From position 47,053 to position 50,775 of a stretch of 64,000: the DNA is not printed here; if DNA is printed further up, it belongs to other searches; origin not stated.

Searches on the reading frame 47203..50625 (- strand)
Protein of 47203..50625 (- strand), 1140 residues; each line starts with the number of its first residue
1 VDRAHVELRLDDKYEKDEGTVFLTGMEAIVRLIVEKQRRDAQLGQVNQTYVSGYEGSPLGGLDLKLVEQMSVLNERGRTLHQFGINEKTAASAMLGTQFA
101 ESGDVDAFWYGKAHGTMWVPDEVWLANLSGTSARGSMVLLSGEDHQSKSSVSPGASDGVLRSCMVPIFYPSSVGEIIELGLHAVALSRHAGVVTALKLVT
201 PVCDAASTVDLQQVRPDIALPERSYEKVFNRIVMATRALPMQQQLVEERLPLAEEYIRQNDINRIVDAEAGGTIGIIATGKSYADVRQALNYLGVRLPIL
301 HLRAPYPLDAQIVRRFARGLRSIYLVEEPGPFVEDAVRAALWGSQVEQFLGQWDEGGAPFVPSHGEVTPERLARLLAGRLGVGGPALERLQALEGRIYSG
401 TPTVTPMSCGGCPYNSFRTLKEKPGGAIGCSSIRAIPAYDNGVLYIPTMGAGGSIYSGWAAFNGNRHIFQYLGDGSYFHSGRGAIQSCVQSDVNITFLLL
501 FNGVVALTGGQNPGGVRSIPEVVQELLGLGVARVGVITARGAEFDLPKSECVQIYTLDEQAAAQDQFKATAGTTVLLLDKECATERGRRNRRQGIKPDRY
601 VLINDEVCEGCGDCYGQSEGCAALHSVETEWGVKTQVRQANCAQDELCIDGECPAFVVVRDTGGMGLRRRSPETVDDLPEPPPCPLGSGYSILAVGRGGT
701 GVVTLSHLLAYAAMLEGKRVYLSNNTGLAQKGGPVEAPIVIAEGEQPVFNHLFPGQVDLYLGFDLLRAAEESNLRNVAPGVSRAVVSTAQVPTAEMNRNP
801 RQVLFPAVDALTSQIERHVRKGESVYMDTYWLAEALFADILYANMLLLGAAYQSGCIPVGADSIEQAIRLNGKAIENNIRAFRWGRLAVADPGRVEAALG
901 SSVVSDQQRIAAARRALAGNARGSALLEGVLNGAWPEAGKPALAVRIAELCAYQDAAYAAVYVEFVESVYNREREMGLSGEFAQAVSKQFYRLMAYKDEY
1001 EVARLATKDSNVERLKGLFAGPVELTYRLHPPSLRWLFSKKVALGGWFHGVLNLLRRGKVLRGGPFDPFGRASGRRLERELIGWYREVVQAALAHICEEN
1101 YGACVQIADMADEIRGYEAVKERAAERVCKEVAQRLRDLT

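Call 32: search_protein_families(library=pfam, proteins=[window:47203-50625:-], max_evalue=0.0001)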
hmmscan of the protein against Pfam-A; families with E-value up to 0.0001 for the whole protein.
window:47203-50625:- (1140 aa): 3 families
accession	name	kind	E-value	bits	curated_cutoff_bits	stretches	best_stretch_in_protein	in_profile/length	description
PF20169.3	DUF6537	-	2.4e-52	178.2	27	1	942-1132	4-201/203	Family of unknown function (DUF6537)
PF01558.24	POR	-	5.1e-23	82.5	27.4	1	698-885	1-171/173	Pyruvate ferredoxin/flavodoxin oxidoreductase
PF02775.26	TPP_enzyme_C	-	8.1e-07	29.4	21.9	1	445-511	26-91/151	Thiamine pyrophosphate enzyme, C-terminal TPP binding domain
